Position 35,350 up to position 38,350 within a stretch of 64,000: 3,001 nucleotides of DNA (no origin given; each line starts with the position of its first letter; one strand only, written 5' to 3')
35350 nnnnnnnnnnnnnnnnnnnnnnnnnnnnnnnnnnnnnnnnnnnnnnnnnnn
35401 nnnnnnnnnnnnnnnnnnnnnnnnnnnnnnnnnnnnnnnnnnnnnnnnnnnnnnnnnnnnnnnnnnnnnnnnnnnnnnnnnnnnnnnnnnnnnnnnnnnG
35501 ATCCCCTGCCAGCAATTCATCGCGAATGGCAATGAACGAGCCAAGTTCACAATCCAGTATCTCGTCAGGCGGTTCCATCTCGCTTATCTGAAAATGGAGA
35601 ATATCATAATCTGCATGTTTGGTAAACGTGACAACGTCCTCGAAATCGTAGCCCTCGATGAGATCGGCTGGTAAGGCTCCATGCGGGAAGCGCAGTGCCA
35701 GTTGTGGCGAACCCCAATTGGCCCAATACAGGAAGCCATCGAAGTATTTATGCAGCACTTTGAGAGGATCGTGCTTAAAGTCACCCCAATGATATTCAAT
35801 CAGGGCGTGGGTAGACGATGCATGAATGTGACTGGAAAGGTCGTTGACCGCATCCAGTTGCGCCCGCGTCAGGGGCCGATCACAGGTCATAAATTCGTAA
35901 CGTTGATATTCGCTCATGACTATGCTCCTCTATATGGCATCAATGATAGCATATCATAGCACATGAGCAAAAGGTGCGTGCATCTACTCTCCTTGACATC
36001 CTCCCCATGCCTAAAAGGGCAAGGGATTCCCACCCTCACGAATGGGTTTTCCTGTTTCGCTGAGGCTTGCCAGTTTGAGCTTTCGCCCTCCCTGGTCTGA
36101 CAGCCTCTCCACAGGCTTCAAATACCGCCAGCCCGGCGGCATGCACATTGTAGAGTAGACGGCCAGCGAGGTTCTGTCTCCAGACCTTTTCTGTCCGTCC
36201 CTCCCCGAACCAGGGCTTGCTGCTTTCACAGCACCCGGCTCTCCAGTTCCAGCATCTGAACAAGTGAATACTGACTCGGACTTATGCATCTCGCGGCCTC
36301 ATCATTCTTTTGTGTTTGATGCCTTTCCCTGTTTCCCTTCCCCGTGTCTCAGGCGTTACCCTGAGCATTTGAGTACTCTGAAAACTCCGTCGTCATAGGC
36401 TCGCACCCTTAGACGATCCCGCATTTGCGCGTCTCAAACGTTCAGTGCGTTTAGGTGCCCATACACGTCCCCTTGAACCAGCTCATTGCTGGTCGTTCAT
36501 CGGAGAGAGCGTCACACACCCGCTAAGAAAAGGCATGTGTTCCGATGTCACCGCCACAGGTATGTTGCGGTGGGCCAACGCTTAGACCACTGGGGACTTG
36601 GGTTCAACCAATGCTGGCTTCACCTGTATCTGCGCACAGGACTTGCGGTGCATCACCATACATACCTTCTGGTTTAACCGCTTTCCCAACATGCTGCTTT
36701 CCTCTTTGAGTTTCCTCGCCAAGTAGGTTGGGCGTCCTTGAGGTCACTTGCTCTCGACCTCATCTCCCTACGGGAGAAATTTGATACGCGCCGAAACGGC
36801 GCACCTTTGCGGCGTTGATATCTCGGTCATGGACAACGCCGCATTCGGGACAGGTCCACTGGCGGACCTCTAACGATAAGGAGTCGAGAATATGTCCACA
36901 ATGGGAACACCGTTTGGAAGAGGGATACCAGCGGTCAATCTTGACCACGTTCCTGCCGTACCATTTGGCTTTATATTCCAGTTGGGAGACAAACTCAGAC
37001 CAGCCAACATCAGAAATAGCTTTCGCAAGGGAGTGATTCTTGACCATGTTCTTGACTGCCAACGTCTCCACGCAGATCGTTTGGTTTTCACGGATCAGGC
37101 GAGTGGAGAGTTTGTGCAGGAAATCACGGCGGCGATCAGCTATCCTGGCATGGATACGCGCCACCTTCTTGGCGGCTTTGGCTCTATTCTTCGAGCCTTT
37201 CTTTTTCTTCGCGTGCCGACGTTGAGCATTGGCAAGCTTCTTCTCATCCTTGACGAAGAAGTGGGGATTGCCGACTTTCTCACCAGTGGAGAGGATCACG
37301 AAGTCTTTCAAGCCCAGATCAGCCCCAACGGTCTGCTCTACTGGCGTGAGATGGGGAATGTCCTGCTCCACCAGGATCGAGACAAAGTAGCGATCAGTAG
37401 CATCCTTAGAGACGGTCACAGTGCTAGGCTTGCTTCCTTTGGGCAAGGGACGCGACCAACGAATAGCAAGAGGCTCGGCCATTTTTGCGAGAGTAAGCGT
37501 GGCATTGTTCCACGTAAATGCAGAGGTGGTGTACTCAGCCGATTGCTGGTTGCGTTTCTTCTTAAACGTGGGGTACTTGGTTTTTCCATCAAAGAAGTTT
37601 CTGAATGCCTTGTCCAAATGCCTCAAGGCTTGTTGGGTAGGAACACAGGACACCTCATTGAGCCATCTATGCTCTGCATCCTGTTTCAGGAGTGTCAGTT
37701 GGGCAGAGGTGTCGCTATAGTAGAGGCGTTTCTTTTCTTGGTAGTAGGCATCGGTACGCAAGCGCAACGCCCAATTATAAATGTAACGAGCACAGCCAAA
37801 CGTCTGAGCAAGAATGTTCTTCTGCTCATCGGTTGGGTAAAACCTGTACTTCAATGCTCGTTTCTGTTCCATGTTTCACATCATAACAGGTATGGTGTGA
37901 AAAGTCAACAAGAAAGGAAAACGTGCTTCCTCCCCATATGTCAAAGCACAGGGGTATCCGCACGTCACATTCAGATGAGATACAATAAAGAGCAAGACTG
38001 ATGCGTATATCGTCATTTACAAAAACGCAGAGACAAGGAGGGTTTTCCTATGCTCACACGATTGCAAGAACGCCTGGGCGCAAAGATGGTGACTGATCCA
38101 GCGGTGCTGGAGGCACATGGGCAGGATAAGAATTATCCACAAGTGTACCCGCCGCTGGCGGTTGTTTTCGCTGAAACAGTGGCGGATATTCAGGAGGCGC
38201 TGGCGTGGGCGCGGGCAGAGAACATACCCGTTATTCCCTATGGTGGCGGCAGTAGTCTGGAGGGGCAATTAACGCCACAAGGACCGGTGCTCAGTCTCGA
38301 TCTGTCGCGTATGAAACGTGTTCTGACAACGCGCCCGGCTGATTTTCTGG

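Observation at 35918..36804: Intron position implies splicing-dependent maturation of the TnpB guide (omega) RNA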

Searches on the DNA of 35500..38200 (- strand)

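Call 5: search_rna_families(source=window, start=35500, end=38200, threshold=evalue, max_evalue=10, show_alignments=3)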
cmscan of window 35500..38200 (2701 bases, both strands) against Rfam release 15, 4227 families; matches with E-value up to 10: 3.
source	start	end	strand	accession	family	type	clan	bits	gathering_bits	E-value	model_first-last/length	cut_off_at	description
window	36150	36243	-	RF00029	Intron_gpII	Intron;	-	52.7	40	7e-09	1-77/77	no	Group II catalytic intron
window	36151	36208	+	RF00772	mir-328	Gene; miRNA;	-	20.8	70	2.6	1-75/75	no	mir-328 microRNA precursor family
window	36232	36385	+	RF02177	SMCR2_1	Gene; lncRNA;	-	15.3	50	9.7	1-159/159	no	Smith-Magenis syndrome chromosome region, candidate 2 conserved region 1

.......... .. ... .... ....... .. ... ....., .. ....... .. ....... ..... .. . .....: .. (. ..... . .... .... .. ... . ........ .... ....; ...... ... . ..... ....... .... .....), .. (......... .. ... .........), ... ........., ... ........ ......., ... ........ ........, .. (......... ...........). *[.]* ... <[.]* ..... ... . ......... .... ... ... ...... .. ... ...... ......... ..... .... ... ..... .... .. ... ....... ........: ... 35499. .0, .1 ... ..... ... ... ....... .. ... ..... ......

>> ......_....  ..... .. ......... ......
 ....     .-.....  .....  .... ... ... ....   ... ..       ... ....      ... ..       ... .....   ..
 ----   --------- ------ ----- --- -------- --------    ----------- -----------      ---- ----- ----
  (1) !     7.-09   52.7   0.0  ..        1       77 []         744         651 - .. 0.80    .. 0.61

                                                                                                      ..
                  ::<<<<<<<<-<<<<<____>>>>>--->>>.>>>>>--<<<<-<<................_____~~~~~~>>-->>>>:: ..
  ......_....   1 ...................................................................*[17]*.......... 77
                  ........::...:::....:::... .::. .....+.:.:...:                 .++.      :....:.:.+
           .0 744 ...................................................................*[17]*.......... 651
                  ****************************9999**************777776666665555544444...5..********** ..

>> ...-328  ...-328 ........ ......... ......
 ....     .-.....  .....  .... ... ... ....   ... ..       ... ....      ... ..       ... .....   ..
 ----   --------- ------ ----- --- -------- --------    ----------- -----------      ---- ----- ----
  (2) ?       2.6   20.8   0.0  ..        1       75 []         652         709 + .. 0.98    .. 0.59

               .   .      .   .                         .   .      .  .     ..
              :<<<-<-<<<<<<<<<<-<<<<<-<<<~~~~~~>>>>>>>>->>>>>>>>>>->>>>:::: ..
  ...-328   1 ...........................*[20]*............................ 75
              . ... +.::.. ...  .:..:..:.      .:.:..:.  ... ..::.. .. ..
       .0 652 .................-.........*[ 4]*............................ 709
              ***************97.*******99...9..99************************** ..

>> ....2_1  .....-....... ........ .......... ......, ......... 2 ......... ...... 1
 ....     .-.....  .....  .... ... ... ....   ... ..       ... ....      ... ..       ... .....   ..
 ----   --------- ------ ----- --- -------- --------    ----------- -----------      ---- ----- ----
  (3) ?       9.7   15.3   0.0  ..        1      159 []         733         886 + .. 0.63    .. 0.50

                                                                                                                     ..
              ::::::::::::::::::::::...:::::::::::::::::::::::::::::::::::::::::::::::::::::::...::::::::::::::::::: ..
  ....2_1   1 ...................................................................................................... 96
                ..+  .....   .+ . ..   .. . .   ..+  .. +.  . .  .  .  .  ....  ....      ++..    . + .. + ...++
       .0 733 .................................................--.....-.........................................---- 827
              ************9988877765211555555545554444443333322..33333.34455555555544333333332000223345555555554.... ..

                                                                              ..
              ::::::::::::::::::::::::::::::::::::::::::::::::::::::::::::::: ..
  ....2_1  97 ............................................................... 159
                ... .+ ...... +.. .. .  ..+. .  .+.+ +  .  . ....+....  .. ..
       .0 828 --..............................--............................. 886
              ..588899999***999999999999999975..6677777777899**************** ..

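Call 65: search_dna_similar(query=window:36150-36804:-, collection=plasmids, mode=distant, max_evalue=0.001, max_rows=20)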
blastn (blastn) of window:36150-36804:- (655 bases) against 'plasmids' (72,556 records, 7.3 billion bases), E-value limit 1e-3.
Records with a match: 8; places in all: 10; records where one place covers at least 80% of the query: 0.
Best place of each record, by identity: 80-90% 1; 60-80% 7.
By first word of the organism name: Streptomyces 5; Microvirga 2; Serratia 1.
By predicted mobility (MOB-suite, as given by PLSDB): non-mobilizable 4; mobilizable 3; conjugative 1.
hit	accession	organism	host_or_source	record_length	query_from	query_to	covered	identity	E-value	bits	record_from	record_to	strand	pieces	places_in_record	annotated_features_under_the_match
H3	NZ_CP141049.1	Microvirga lotononidis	-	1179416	558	655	15%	79.8%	8e-12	79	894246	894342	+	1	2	none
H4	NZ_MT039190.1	Serratia proteamaculans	-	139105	551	655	16%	74.3%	6e-7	63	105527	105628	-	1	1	none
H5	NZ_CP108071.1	Streptomyces sp. NBC_00271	-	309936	555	650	15%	74.5%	3e-4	55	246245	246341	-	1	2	none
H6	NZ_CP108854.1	Streptomyces sp. NBC_00841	-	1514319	555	650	15%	74.5%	3e-4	55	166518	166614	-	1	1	record has no annotation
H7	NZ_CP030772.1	Streptomyces sp. YIM 121038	pure culture,soil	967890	558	650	14%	74.2%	3e-4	55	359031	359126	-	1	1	transposase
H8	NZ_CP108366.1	Streptomyces sp. NBC_01340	-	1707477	558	650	14%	74.0%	1e-4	56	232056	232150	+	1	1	none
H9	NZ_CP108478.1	Streptomyces mirabilis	-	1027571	558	650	14%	74.0%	1e-4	56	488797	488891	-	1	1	record has no annotation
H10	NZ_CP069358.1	Microvirga sp. VF16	Vachellia farnesiana,Cell culture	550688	558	606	7%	85.7%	3e-4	55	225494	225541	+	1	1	group II intron reverse transcriptase/maturase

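Call 66: get_annotated_region(hit=H7, flank=3500)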
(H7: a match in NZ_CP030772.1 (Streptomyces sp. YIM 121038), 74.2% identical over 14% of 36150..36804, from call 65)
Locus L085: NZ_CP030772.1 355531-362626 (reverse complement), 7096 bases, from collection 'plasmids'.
description: Streptomyces sp. YIM 121038 plasmid pSSP121038, complete sequence
organism: Streptomyces sp. YIM 121038 (NCBI taxid 2136401)
taxonomy: Bacteria; Actinomycetota; Actinomycetes; Kitasatosporales; Streptomycetaceae; Streptomyces; Streptomyces sp. YIM 121038
host: -; source: pure culture,soil; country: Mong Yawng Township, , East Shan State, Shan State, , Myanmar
typing (MOB-suite, as given by PLSDB): non-mobilizable
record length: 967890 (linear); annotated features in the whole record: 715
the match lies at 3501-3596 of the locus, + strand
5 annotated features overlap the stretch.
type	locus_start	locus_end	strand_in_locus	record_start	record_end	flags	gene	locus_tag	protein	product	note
CDS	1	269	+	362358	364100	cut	ltrA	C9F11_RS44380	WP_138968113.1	group II intron reverse transcriptase/maturase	GO:0000373 - Group II intron splicing [Evidence IEA]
CDS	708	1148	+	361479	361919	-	-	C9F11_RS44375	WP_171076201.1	HNH endonuclease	-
CDS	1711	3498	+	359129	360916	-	-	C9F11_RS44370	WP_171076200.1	reverse transcriptase domain-containing protein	-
CDS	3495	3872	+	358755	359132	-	-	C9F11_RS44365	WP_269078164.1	transposase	-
CDS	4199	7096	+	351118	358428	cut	-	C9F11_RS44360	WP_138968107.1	non-ribosomal peptide synthetase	-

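Call 67: get_annotated_region(hit=H3, flank=3500)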
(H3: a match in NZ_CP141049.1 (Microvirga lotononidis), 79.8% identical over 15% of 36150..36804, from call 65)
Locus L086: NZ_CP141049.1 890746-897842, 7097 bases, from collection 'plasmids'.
description: Microvirga lotononidis strain HAMBI_3237 plasmid unnamed1, complete sequence
organism: Microvirga lotononidis (NCBI taxid 864069)
taxonomy: Bacteria; Pseudomonadota; Alphaproteobacteria; Hyphomicrobiales; Methylobacteriaceae; Microvirga; Microvirga lotononidis
host: -; source: -; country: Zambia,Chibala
typing (MOB-suite, as given by PLSDB): non-mobilizable
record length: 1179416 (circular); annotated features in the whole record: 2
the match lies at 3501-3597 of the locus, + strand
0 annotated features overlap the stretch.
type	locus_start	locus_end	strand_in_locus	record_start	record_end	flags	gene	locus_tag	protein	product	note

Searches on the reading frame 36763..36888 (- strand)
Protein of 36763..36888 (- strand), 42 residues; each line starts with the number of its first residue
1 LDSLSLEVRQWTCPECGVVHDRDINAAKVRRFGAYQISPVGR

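Call 40: find_homologous_proteins(query=window:36763-36888:-, max_evalue=10)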
Query seq(42 aa) (42 aa): 2 proteins with E <= 10 among 2 candidates.
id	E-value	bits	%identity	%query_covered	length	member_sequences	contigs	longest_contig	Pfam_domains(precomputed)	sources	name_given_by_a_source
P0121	2.0e-6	44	88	57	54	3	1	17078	PF07282.19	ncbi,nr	ncbi:MAG TPA: zinc ribbon domain-containing protein, partial [Ktedonobacteraceae bacterium]|nr:zinc 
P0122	3.2e-6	44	88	57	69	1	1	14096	PF07282.19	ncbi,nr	ncbi:MAG TPA: zinc ribbon domain-containing protein, partial [Ktedonobacteraceae bacterium]|nr:zinc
